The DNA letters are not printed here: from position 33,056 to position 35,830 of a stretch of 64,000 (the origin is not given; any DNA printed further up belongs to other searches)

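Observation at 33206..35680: Solitary 824-aa coiled-coil, Cys-rich, PrimPol(AEP)-like and SF2-helicase fusion protein in a toxin-antitoxin/sRNA islet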

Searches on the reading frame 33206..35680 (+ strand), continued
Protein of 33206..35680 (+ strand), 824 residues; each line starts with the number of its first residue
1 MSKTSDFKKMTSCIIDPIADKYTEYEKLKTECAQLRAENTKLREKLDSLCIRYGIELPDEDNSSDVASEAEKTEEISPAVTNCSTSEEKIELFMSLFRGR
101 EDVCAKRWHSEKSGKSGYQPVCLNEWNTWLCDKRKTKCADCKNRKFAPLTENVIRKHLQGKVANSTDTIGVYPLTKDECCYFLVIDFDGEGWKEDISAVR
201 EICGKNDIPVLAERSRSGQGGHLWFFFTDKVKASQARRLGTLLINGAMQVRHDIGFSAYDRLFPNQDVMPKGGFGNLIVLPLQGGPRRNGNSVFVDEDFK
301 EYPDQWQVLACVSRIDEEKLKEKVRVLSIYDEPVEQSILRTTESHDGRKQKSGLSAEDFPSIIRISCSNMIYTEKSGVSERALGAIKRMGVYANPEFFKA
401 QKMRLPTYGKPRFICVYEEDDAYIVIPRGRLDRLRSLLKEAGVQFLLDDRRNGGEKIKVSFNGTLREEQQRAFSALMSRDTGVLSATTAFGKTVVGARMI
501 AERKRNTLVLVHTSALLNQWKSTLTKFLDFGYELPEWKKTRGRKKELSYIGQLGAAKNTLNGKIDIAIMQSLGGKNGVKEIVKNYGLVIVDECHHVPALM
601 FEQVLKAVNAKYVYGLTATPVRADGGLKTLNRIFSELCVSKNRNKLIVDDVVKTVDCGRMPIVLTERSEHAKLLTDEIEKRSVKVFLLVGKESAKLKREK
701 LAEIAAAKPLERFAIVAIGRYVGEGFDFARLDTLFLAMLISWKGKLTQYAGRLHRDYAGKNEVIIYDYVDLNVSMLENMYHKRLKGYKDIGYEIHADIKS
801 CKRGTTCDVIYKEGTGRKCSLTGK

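Call 47: search_protein_families(library=pfam, proteins=[L057:7776-9446:+, L070:8465-9829:+, L017:7610-8032:+, L083:3036-4448:+, L047:141-2192:-, L088:7352-8413:+, L079:7739-8101:+, L087:12433-13014:+, L060:9021-9974:+, L061:577-1626:+], max_evalue=0.001)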
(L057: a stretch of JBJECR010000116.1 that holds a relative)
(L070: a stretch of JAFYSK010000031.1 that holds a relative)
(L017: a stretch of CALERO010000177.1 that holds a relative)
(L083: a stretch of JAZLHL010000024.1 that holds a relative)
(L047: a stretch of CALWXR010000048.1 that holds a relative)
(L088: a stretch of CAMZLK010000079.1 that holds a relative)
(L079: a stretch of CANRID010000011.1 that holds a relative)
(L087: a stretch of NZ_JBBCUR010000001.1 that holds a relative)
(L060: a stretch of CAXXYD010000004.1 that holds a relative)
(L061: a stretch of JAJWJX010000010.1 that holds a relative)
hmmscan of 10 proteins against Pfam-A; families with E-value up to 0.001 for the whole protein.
L057:7776-9446:+ (556 aa): 2 families
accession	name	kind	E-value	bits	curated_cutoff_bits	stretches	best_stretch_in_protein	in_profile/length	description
PF04326.19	SLFN_AlbA_2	-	5.3e-13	50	25.3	1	17-139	1-115/118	Schlafen, AlbA_2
PF13749.12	HATPase_c_4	-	1.6e-07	31.7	26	1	323-400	11-88/89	Putative ATP-dependent DNA helicase recG C-terminal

L070:8465-9829:+ (454 aa): 2 families
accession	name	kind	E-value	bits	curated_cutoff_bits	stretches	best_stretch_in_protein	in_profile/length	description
PF13173.12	AAA_14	-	1.1e-33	116.4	27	1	73-194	4-128/129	AAA domain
PF13635.12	DUF4143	-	5.4e-22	78.7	28.1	1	248-387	1-150/160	Domain of unknown function (DUF4143)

L017:7610-8032:+ (140 aa): 5 families
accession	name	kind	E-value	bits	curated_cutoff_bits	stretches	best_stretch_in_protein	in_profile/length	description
PF01381.28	HTH_3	-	7e-18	64.8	23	1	6-60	1-55/55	Helix-turn-helix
PF12844.13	HTH_19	-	4.4e-12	46.2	30.2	1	4-61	2-59/64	Helix-turn-helix domain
PF13560.12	HTH_31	-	2.7e-09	37.6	27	1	2-52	2-53/64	Helix-turn-helix domain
PF13443.12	HTH_26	-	1.9e-08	34.9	22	1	5-58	1-55/63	Cro/C1-type HTH DNA-binding domain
PF13412.12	HTH_24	-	0.00042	20.3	21.9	0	9-31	12-34/48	Winged helix-turn-helix DNA-binding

L083:3036-4448:+ (470 aa): 2 families
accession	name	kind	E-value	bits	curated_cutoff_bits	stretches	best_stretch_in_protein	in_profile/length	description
PF13635.12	DUF4143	-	5.8e-23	81.8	28.1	1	251-423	2-160/160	Domain of unknown function (DUF4143)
PF13173.12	AAA_14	-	4e-21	75.8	27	1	46-179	4-129/129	AAA domain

L047:141-2192:- (683 aa): 4 families
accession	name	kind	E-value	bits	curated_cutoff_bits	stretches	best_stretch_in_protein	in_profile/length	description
PF09820.16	AAA-ATPase_like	-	4.6e-40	138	26.1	1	126-350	1-201/201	Predicted AAA-ATPase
PF08011.17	PDDEXK_9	-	1.5e-15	57.5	25.5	1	569-674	2-104/105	PD-(D/E)XK nuclease superfamily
PF12728.13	HTH_17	-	4.1e-07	30.6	27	1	59-100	1-41/51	Helix-turn-helix domain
PF20038.5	HTH_59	-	3.1e-06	27.5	27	1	54-86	1-36/66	Helix-turn-helix domain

L088:7352-8413:+ (353 aa): 1 family
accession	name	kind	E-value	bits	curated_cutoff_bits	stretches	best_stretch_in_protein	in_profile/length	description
PF13310.11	Virulence_RhuM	-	1.5e-109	365.6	33.7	1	83-334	1-249/252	Virulence protein RhuM family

L079:7739-8101:+ (120 aa): 1 family
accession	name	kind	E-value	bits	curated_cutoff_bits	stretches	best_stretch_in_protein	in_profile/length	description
PF12728.13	HTH_17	-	4.8e-08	33.6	27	1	40-83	1-44/51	Helix-turn-helix domain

L087:12433-13014:+ (193 aa): 1 family
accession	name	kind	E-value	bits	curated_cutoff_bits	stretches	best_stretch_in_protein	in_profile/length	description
PF19652.4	DUF6155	-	3.9e-19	69.5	27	1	13-165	5-156/170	Family of unknown function (DUF6155)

L060:9021-9974:+ (317 aa): 1 family
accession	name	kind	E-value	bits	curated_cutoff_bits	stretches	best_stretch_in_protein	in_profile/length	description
PF08843.17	AbiEii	-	5.8e-47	161.1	22.5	1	54-287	1-237/238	Nucleotidyl transferase AbiEii toxin, Type IV TA system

L061:577-1626:+ (349 aa): 1 family
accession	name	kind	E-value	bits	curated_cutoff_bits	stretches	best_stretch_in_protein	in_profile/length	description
PF07751.16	Abi_2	-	2.7e-55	188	25.6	1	82-267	1-184/184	Abi-like protein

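Call 49: predict_structure(alignment_id=A1)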
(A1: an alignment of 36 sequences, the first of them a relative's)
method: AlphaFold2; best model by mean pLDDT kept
length: 976 residues; sequences in the alignment: 36
mean_pLDDT: 82.2   pTM: 0.64
mean pLDDT of the five models: 82.2, 81.0, 80.5, 78.3, 76.8
residues with pLDDT >= 90: 385; 70-90: 440; 50-70: 97; < 50: 54
segments of 3 or more residues with pLDDT < 50: 1-5, 47-72, 329-346, 839-842
pLDDT, mean of each block of 10 residues (from residue 1): 51 85 92 84 56 32 31 77 91 89 87 84 75 74 91 85 89 92 91 96 93 88 93 93 92 89 70 78 78 90 91 92 73 29 51 94 95 93 85 74 78 93 93 93 94 92 89 92 79 95 89 88 86 60 83 86 84 84 89 79 93 66 81 79 75 82 63 87 91 92 90 94 90 74 84 87 63 90 74 78 89 80 81 68 64 85 91 90 90 91 78 92 87 90 88 78 82 73
secondary structure, 60 per line:
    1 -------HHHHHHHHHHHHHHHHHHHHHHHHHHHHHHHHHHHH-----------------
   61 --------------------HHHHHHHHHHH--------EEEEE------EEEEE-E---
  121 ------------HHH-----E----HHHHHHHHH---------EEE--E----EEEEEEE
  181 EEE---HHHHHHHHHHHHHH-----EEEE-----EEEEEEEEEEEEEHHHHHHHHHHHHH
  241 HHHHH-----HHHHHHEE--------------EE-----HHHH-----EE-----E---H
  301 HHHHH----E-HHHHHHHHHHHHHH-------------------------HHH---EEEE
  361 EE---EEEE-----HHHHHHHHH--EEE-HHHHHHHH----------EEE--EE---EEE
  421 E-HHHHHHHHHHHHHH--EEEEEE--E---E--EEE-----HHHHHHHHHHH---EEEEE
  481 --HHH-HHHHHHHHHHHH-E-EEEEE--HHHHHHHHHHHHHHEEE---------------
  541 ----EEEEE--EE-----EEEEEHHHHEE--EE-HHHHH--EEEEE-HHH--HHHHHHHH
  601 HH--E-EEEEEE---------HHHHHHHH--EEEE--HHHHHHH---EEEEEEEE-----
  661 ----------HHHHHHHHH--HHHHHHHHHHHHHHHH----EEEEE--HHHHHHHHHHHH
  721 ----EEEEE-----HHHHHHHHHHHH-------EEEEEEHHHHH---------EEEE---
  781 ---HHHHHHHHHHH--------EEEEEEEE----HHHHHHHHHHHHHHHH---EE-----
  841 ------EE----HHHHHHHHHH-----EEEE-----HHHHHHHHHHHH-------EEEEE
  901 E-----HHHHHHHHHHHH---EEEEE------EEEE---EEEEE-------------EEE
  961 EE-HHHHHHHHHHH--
elements in order (helices of 4 or more, strands of 3 or more residues): H8-43 H81-91 E100-104 E111-115 H146-154 E164-166 E174-183 H187-200 E206-209 E215-227 H228-245 H251-256 H280-283 H300-305 H312-325 E357-362 E366-369 H375-383 E386-388 H390-397 E408-410 E418-421 H423-436 E439-444 E454-456 H462-472 E476-480 H487-498 E502-506 H509-522 E523-525 E545-549 E559-563 H564-567 H575-579 E582-586 H593-602 E607-612 H622-629 E632-635 H638-644 E648-655 H671-679 H682-697 E702-706 H709-720 E725-729 H735-746 E754-759 H760-764 E774-777 H784-794 E803-810 H815-830 H853-862 E868-871 H877-888 E896-901 H907-918 E922-926 E933-936 E940-944 E958-962 H964-974

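Call 52: fold_search(model_id=the predicted structure, library=pdb)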
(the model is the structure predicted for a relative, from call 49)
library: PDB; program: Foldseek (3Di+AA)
matches with E <= 10: 1565; with E <= 0.001: 823
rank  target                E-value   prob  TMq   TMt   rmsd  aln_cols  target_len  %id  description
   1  8ebs_A                1.5e-20  1.00  0.35  0.53  16.3       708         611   14  Initial DNA-lesion (Cy5) binding by XPC and TFIIH (released 2023-04-19)
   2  9pd3_A                5.9e-20  1.00  0.35  0.52  11.4       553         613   17  NER dual incision complex - DuIS (released 2026-02-18)
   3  8ebv_A                2.4e-19  1.00  0.35  0.53  15.2       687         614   14  Initial DNA-lesion (AP) binding by XPC and TFIIH complex 1 (released 2023-04-19)
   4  7o4i_7                2.8e-19  1.00  0.34  0.52   7.0       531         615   16  Yeast RNA polymerase II transcription pre-initiation complex with initial transcription bubble (released 2021-06-16)
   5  2oca                  3.0e-19  1.00  0.23  0.43  20.0       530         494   15  The crystal structure of T4 UvsW (released 2007-10-16)
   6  6nmi_A                4.9e-19  1.00  0.34  0.49  15.2       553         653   17  Cryo-EM structure of the human TFIIH core complex (released 2019-03-13)
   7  5tnu_A                6.8e-19  1.00  0.21  0.43  21.7       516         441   18  S. tokodaii XPB II crystal structure at 3.0 Angstrom resolution (released 2017-11-01)
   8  7egb_6                1.0e-18  1.00  0.35  0.53  18.4       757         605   13  TFIID-based holo PIC on SCP promoter (released 2021-05-05)
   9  9a88_A                1.7e-18  1.00  0.35  0.51  14.5       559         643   17  Structure of the pre-incision complex in nucleotide excision repair   (released 2024-10-09)
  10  6p4o_C                2.2e-18  1.00  0.26  0.50   9.7       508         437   18  Complex of XPB helicase with Bax1 endonuclease from Sulfurisphaera tokodaii at 3.15 Angstroms resolution (released 2020-06-03)
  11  6p4o_E                2.2e-18  1.00  0.26  0.49  10.4       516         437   17  Complex of XPB helicase with Bax1 endonuclease from Sulfurisphaera tokodaii at 3.15 Angstroms resolution (released 2020-06-03)
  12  7zsa_7                4.3e-18  1.00  0.34  0.51   8.4       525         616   15  Yeast RNA polymerase II transcription pre-initiation complex with the +1 nucleosome and NTP (complex B) (released 2022-11-16)
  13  8ebu_A                4.8e-18  1.00  0.34  0.52  10.3       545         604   16  XPC release from Core7-XPA-DNA (Cy5) (released 2023-04-19)
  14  6p4o_A                5.3e-18  1.00  0.26  0.50  10.0       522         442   17  Complex of XPB helicase with Bax1 endonuclease from Sulfurisphaera tokodaii at 3.15 Angstroms resolution (released 2020-06-03)
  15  8ebt_A                8.3e-18  1.00  0.34  0.52  11.0       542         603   18  XPA repositioning Core7 of TFIIH relative to XPC-DNA lesion (Cy5) (released 2023-04-19)
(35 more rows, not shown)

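Call 63: search_protein_families(library=pfam, alignment_id=A4, max_evalue=0.00001)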
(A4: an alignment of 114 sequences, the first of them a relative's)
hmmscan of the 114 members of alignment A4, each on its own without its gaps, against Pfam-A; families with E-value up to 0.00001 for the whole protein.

A. member 1, L014:2295-2552:- (85 aa): 0 families

B. families by the number of members that match (of 114 scanned): 75 families (the first 25 are shown)
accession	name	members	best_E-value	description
PF04326.19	SLFN_AlbA_2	9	1.1e-21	Schlafen, AlbA_2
PF13749.12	HATPase_c_4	9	1.9e-17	Putative ATP-dependent DNA helicase recG C-terminal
PF13635.12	DUF4143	8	4.4e-48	Domain of unknown function (DUF4143)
PF13173.12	AAA_14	7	1.1e-33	AAA domain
PF01381.28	HTH_3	4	4.1e-14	Helix-turn-helix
PF13310.11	Virulence_RhuM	3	1e-107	Virulence protein RhuM family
PF07751.16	Abi_2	2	1.7e-56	Abi-like protein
PF00884.28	Sulfatase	2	1.9e-47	Sulfatase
PF08843.17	AbiEii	2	5.8e-47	Nucleotidyl transferase AbiEii toxin, Type IV TA system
PF09820.16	AAA-ATPase_like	2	2.8e-42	Predicted AAA-ATPase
PF13304.12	AAA_21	2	1.1e-36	AAA domain, putative AbiEii toxin, Type IV TA system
PF16347.10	SGSH_C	2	1.4e-20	N-sulphoglucosamine sulphohydrolase, C-terminal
PF08011.17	PDDEXK_9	2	7.4e-18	PD-(D/E)XK nuclease superfamily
PF13175.12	AAA_15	2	3.4e-17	AAA ATPase domain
PF13560.12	HTH_31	2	5.1e-11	Helix-turn-helix domain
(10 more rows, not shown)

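Call 64: search_dna_similar(query=P0002, collection=plasmids, mode=protein, max_rows=15, max_evalue=1e-10)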
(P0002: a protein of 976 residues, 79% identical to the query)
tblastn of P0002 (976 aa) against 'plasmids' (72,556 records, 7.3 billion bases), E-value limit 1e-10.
Records with a match: 180; places in all: 194; records where one place covers at least 80% of the query: 61.
Best place of each record, by identity: 60-80% 10; <60% 170.
By first word of the organism name: Sinorhizobium 31; Acinetobacter 12; Escherichia 11; Rhizobium 7; Bacillus 7; Halobacterium 7; Dinoroseobacter 6; Bradyrhizobium 5; Lacticaseibacillus 4; Klebsiella 4; and 56 more.
By predicted mobility (MOB-suite, as given by PLSDB): non-mobilizable 79; conjugative 71; mobilizable 30.
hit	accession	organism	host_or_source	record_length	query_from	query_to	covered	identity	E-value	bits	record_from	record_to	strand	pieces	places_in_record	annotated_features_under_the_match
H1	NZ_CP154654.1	Alloyangia pacifica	-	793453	14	833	84%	43.3%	0e+0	658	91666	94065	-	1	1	DEAD/DEAH box helicase family protein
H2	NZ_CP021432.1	Yoonia vestfoldensis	Skeletonema marinoi strain RO5AC,Cell ...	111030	14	833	84%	43.1%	0e+0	666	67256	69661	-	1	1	DEAD/DEAH box helicase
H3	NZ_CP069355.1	Microvirga sp. VF16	Vachellia farnesiana,Cell culture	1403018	33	835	82%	44.0%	0e+0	660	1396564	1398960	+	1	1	none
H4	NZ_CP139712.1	Sulfitobacter sp. OXR-159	Bacterial Culture,hydrothermal vent ...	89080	14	833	84%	43.0%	0e+0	666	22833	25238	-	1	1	DEAD/DEAH box helicase family protein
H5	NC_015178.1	Acidiphilium multivorum AIU301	-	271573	14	867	88%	41.3%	0e+0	629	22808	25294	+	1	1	DEAD/DEAH box helicase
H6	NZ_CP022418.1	Pseudosulfitobacter pseudonitzschiae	Skeletonema marinoi strain RO5AC,Cell ...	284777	14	833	84%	42.9%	0e+0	663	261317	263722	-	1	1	DEAD/DEAH box helicase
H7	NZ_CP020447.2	Paracoccus yeei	Homo sapiens,Urine suprapubic aspirate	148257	15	833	84%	42.7%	0e+0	666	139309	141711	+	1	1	DEAD/DEAH box helicase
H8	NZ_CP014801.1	Salipiger profundus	single cell,environmental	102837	14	833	84%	42.6%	0e+0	655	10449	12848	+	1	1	DEAD/DEAH box helicase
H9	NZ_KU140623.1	Sinorhizobium sp. M14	microbial mats from Zloty Stok gold mine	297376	25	835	83%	43.0%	0e+0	639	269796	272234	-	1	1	DEAD/DEAH box helicase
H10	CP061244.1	Escherichia coli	Homo sapiens,cell culture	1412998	7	890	91%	39.4%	0e+0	610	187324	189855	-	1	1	DEAD/DEAH box helicase family protein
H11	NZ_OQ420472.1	Escherichia coli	-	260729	7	890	91%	39.4%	0e+0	610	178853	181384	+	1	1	DEAD/DEAH box helicase family protein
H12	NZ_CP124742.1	Escherichia coli O157:H7 str. EDL933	Homo sapiens,feces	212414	7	890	91%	39.4%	0e+0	610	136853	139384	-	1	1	DEAD/DEAH box helicase family protein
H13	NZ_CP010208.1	Escherichia coli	mouse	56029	22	896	90%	39.8%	0e+0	603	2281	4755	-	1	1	DEAD/DEAH box helicase family protein | hypothetical protein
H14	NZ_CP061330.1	Escherichia coli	Rattus norvegicus,Single bacteria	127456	22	896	90%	39.8%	0e+0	603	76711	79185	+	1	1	DEAD/DEAH box helicase family protein | hypothetical protein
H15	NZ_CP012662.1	Frigidibacter mobilis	oil-production water,oil-production ...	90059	3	833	85%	42.0%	6e-135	683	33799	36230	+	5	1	hypothetical protein | helicase-related protein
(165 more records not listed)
